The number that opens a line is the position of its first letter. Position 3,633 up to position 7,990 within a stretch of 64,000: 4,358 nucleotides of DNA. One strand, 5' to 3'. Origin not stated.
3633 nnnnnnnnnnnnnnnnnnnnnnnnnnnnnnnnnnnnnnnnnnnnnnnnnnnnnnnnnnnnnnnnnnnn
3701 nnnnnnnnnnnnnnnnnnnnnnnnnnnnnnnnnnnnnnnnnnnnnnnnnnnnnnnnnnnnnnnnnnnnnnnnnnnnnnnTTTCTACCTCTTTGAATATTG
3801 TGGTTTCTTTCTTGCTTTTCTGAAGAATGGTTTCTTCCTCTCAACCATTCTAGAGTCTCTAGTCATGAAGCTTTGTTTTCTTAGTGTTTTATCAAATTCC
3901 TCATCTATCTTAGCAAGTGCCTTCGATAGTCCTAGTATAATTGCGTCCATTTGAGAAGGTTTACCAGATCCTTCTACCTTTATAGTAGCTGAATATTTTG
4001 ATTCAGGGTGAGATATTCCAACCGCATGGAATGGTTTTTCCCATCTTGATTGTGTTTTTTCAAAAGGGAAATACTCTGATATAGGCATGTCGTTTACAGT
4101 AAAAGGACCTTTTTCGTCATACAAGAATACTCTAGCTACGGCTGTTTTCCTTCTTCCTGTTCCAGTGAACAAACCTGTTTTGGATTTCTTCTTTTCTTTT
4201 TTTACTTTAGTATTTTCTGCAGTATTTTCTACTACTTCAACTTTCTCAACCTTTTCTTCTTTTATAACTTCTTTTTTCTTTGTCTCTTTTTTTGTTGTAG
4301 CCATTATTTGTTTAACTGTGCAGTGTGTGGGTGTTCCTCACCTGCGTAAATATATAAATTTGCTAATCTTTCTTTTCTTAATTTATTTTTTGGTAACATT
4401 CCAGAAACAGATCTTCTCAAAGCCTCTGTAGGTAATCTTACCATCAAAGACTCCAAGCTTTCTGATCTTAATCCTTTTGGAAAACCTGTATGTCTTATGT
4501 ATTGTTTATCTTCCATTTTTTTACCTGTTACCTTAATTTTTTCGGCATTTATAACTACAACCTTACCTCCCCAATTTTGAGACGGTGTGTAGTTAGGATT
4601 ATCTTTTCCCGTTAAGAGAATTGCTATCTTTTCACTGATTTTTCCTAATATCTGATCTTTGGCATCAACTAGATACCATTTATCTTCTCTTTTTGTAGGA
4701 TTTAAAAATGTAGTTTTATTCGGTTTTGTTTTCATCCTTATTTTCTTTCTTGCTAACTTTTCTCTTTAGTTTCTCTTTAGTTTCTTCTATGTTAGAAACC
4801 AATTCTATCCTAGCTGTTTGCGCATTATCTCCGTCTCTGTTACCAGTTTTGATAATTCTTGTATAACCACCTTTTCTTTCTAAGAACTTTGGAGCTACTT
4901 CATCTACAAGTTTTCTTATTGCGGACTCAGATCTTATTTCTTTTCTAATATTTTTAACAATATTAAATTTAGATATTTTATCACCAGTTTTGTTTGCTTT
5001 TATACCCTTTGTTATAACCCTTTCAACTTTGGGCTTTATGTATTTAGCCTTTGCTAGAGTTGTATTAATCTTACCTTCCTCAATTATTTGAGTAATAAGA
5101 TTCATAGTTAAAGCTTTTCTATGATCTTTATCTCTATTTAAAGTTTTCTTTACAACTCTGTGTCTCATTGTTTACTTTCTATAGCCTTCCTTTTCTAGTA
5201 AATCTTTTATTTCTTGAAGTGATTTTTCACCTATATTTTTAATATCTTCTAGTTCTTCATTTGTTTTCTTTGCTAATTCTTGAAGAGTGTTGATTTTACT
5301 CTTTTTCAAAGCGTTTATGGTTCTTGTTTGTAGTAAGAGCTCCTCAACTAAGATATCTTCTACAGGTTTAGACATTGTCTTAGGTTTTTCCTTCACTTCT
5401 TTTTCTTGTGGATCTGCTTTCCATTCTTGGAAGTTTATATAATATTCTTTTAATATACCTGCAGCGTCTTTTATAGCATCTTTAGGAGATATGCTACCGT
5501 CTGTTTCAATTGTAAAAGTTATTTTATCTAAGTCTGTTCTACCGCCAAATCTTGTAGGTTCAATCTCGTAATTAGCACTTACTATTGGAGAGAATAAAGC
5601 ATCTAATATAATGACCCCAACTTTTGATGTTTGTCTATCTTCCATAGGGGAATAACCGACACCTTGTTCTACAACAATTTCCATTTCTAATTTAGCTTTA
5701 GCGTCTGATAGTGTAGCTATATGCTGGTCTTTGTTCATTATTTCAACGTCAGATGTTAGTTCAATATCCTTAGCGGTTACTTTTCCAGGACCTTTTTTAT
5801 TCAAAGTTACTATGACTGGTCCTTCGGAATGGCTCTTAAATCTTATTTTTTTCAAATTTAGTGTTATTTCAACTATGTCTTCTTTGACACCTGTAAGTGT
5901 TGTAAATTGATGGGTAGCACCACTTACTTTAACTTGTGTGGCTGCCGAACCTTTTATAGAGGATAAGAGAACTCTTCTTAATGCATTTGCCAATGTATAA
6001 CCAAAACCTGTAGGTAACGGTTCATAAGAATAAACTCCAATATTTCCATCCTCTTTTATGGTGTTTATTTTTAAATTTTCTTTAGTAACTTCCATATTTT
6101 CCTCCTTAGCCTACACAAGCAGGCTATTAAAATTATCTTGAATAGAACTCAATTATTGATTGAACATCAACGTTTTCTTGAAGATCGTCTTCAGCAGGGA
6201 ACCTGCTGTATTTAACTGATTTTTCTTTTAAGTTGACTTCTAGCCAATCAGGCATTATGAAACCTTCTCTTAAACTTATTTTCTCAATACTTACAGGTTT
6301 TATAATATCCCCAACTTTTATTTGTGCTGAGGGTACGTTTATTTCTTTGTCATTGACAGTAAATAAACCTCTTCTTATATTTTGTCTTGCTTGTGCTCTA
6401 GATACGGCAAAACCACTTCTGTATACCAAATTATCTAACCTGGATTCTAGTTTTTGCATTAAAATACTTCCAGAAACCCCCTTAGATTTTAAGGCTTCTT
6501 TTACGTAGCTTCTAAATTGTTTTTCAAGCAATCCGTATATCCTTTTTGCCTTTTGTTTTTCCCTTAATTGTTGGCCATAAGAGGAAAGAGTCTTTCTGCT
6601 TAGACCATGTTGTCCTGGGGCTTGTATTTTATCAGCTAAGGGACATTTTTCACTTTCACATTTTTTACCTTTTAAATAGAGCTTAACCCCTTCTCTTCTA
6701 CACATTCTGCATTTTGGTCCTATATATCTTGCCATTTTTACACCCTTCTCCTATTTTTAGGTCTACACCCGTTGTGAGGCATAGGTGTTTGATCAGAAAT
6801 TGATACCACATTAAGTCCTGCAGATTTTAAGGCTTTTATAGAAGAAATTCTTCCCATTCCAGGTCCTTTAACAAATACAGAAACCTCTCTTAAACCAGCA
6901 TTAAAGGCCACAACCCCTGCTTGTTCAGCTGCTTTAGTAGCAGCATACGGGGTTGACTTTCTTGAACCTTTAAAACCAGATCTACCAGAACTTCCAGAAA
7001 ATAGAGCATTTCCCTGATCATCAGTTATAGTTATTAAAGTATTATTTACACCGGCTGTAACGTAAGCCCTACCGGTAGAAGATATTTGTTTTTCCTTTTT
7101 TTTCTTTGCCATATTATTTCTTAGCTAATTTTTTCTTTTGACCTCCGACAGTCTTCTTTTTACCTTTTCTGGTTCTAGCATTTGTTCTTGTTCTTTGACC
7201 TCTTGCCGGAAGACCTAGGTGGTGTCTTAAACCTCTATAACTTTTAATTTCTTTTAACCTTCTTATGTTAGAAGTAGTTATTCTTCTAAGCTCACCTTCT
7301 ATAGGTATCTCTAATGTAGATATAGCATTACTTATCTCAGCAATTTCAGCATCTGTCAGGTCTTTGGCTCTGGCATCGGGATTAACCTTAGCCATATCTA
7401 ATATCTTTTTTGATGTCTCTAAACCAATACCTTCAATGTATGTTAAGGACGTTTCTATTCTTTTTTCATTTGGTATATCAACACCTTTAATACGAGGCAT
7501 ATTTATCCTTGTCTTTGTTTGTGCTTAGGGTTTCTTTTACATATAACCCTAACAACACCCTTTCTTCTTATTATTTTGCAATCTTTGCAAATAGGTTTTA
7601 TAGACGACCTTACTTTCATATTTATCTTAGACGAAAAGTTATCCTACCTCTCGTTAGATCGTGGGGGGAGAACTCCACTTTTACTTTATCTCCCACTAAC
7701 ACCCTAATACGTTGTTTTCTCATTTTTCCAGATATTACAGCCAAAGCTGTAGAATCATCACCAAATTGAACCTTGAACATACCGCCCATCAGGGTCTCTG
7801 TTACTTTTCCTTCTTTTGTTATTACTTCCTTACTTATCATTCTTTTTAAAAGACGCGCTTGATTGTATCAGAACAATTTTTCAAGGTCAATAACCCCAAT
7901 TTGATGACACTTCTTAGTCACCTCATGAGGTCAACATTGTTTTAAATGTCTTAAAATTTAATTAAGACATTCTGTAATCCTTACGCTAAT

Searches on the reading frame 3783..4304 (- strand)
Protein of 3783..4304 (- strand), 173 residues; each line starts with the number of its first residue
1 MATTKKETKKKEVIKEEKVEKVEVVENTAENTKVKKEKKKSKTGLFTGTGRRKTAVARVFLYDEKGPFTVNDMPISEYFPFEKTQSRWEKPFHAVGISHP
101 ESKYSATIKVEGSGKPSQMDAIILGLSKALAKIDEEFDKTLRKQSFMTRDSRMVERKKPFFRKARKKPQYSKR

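Call 75: search_protein_families(library=pfam, proteins=[window:3783-4304:-], max_evalue=0.001)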
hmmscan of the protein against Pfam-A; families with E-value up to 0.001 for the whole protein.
window:3783-4304:- (173 aa): 1 family
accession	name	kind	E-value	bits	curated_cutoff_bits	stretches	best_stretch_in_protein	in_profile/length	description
PF00380.25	Ribosomal_S9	-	8.6e-36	123.5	22.5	1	50-173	1-121/121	Ribosomal protein S9/S16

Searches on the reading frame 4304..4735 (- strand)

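Call 75: search_protein_families(library=pfam, proteins=[window:4304-4735:-], max_evalue=0.001)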
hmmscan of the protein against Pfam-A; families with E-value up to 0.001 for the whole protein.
window:4304-4735:- (143 aa): 1 family
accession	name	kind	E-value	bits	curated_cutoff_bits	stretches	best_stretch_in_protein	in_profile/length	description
PF00572.24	Ribosomal_L13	-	2.2e-44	150.8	23.8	1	19-136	2-119/119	Ribosomal protein L13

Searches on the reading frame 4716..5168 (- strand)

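Call 75: search_protein_families(library=pfam, proteins=[window:4716-5168:-], max_evalue=0.001)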
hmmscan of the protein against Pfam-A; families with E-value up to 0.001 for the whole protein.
window:4716-5168:- (150 aa): 1 family
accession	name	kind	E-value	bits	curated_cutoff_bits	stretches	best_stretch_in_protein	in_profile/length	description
PF01196.24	Ribosomal_L17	-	7.3e-27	94.6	27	1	22-124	3-97/97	Ribosomal protein L17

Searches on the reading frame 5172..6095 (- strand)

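Call 75: search_protein_families(library=pfam, proteins=[window:5172-6095:-], max_evalue=0.001)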
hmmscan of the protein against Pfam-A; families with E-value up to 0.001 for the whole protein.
window:5172-6095:- (307 aa): 5 families
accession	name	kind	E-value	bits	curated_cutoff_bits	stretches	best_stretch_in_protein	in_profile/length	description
PF01000.31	RNA_pol_A_bac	-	3.1e-31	108.5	33.9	1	55-169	1-119/119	RNA polymerase Rpb3/RpoA insert domain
PF01193.29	RNA_pol_L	-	2e-20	72.7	24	1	25-217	1-72/74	RNA polymerase Rpb3/Rpb11 dimerisation domain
PF03118.21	RNA_pol_A_CTD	-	2.4e-17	62.9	23.8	1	242-302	7-67/67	Bacterial RNA polymerase, alpha chain C terminal domain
PF13656.11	RNA_pol_L_2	-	4.4e-05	23.6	27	0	190-222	40-72/75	RNA polymerase Rpb3/Rpb11 dimerisation domain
PF14520.12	HHH_5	-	0.00032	21.5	27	0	259-298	14-53/57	Helix-hairpin-helix domain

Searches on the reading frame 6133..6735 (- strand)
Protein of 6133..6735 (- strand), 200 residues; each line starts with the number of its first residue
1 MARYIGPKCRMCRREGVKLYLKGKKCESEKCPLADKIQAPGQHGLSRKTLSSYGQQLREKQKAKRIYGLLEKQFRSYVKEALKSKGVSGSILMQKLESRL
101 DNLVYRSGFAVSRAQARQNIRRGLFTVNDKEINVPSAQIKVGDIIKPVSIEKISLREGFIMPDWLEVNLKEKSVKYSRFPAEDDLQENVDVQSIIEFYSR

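Call 75: search_protein_families(library=pfam, proteins=[window:6133-6735:-], max_evalue=0.001)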
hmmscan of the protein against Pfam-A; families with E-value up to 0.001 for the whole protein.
window:6133-6735:- (200 aa): 2 families
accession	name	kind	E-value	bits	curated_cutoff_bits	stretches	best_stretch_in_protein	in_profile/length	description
PF00163.24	Ribosomal_S4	-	2.9e-29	102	23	1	3-97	1-95/95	Ribosomal protein S4/S9 N-terminal domain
PF01479.30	S4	-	2.7e-13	49.8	22.8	1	99-145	2-48/48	S4 domain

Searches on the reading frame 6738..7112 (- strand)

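Call 75: search_protein_families(library=pfam, proteins=[window:6738-7112:-], max_evalue=0.001)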
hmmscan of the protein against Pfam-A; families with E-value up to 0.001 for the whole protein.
window:6738-7112:- (124 aa): 1 family
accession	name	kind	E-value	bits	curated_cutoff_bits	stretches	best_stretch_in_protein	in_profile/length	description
PF00411.24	Ribosomal_S11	-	1.5e-37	128.8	25.1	1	14-123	1-110/110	Ribosomal protein S11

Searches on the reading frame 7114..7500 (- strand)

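Call 75: search_protein_families(library=pfam, proteins=[window:7114-7500:-], max_evalue=0.001)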
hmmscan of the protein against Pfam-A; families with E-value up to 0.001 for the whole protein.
window:7114-7500:- (128 aa): 1 family
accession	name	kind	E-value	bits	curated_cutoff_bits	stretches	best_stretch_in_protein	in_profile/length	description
PF00416.27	Ribosomal_S13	-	3.5e-29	102.3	31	1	3-110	1-128/128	Ribosomal protein S13/S18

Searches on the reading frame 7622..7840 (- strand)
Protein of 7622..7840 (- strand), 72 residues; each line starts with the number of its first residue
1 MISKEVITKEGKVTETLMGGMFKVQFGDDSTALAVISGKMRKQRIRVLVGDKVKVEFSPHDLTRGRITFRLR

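Call 75: search_protein_families(library=pfam, proteins=[window:7622-7840:-], max_evalue=0.001)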
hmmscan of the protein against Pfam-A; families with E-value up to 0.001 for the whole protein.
window:7622-7840:- (72 aa): 2 families
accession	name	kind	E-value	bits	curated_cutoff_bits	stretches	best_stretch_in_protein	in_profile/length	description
PF01176.25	eIF-1a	-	2.2e-20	72.5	30.2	1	8-70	2-64/64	Translation initiation factor 1A / IF-1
PF16745.11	RsgA_N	-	3.1e-06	27.3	27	1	11-56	2-45/54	RsgA N-terminal domain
